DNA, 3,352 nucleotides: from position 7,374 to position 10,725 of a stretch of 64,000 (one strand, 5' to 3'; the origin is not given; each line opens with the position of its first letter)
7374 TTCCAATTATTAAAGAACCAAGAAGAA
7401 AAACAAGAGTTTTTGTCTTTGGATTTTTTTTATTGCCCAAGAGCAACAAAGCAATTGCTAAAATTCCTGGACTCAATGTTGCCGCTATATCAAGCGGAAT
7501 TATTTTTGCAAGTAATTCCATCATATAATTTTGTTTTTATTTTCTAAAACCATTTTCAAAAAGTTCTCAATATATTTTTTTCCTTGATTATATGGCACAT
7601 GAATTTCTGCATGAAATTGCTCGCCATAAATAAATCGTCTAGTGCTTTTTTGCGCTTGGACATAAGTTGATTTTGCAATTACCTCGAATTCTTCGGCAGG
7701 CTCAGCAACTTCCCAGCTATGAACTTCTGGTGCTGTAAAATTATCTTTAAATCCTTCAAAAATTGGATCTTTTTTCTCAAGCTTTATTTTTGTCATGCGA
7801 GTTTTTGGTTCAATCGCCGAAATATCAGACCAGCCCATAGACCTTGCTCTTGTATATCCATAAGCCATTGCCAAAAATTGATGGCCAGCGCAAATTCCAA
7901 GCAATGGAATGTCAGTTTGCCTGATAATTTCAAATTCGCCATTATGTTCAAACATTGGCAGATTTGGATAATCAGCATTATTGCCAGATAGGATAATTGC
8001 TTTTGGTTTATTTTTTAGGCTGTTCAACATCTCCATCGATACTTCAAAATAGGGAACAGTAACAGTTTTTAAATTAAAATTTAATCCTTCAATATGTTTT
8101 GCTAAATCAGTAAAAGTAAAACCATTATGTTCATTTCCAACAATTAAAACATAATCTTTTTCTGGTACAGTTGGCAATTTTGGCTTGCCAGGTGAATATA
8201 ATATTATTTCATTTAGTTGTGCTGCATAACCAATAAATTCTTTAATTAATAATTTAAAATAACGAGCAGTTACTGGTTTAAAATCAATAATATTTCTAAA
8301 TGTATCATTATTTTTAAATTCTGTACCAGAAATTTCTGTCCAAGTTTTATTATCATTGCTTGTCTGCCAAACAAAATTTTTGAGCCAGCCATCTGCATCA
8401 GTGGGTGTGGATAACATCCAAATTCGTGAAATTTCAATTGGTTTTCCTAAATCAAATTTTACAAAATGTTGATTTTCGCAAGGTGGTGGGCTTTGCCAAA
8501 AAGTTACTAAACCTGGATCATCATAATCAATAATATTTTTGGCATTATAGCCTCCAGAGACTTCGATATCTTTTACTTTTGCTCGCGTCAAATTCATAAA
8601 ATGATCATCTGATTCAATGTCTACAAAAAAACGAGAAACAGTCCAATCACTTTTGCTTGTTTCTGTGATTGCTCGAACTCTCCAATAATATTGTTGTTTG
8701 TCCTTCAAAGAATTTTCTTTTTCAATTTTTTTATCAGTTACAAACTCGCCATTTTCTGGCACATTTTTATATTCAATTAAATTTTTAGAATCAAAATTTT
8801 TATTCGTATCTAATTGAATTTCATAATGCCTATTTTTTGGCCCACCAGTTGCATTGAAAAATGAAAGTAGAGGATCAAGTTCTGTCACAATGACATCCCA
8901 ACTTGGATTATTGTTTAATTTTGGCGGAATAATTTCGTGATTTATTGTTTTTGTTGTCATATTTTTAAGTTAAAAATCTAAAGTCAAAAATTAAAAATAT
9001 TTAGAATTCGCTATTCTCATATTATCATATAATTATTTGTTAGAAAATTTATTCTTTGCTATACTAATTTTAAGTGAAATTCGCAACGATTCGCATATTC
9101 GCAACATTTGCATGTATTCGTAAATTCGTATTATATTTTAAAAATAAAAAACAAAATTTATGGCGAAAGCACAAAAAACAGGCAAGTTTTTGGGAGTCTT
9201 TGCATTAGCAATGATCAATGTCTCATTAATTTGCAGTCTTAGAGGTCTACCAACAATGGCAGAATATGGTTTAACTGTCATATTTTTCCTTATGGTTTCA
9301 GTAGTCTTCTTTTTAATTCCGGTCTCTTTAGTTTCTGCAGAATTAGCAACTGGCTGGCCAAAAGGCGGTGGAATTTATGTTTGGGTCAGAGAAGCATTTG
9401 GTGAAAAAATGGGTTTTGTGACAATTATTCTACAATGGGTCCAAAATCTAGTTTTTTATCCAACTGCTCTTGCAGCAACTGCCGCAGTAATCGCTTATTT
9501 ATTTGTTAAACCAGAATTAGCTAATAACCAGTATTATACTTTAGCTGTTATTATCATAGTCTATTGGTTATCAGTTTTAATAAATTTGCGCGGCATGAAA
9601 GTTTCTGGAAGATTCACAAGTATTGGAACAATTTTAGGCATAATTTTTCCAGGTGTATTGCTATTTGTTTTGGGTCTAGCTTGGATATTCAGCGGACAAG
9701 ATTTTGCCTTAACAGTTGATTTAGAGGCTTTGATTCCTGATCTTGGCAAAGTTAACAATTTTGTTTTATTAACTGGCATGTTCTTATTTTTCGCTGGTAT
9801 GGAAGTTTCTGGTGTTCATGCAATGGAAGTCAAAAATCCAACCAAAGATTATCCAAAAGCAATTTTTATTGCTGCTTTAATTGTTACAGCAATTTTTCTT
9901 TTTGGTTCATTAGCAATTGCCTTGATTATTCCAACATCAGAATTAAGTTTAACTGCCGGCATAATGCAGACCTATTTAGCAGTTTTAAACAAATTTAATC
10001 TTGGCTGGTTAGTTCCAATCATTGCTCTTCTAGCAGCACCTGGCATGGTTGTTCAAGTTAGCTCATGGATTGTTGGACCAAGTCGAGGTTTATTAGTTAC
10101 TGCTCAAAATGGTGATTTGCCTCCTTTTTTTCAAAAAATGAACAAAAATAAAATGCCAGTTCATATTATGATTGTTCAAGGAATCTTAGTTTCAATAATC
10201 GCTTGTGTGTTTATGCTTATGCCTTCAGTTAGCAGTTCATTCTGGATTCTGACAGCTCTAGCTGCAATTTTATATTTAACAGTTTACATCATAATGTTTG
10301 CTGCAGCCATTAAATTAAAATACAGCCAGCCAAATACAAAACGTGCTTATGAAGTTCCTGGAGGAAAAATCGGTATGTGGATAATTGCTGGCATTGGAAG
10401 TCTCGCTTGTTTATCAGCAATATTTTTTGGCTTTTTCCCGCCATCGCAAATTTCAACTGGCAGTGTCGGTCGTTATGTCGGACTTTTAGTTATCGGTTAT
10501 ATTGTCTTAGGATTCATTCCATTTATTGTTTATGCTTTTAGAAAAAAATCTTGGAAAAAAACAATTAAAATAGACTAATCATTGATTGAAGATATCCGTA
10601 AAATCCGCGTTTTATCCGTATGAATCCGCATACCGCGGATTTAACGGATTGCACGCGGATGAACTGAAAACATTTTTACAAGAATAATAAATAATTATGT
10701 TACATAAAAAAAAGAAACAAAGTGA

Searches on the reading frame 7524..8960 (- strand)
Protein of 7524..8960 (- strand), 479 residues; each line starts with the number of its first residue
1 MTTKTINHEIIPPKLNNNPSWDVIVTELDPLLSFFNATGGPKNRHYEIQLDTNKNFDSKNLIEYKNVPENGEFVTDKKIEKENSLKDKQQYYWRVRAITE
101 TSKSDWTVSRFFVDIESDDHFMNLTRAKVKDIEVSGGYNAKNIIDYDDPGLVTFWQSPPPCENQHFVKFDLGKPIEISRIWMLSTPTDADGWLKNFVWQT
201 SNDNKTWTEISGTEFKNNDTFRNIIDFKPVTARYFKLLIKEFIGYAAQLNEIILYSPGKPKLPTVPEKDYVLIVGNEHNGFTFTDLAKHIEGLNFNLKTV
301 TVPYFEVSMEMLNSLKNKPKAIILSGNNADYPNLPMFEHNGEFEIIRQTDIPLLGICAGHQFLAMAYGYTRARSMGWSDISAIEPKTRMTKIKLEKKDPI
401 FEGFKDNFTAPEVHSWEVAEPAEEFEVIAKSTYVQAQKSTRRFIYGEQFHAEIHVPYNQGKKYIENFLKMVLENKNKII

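Call 67: search_protein_families(library=pfam, proteins=[window:7524-8960:-], max_evalue=0.00001)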
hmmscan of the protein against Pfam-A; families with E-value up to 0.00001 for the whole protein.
window:7524-8960:- (479 aa): 4 families
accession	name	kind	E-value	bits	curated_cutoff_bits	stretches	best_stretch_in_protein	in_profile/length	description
PF00117.34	GATase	-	4.3e-18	66.1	22.8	1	296-469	21-188/190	Glutamine amidotransferase class-I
PF00754.31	F5_F8_type_C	-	7.5e-16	58.8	28.2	1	133-241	6-114/127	F5/8 type C domain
PF22633.2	F5_F8_type_C_2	-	1.7e-09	38.6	27.8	1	152-237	9-91/91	NedA-like, galactose-binding domain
PF07722.19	Peptidase_C26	-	9.8e-08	32.5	20.5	1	348-452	103-219/219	Peptidase C26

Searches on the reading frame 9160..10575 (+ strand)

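Call 67: search_protein_families(library=pfam, proteins=[window:9160-10575:+], max_evalue=0.00001)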
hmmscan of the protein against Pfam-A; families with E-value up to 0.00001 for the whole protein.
window:9160-10575:+ (472 aa): 2 families
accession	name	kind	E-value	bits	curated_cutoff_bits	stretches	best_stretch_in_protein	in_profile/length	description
PF13520.12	AA_permease_2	-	1.5e-67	228.9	27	1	11-444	1-424/427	Amino acid permease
PF00324.27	AA_permease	-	5.5e-31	108.2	24.6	1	32-468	24-467/470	Amino acid permease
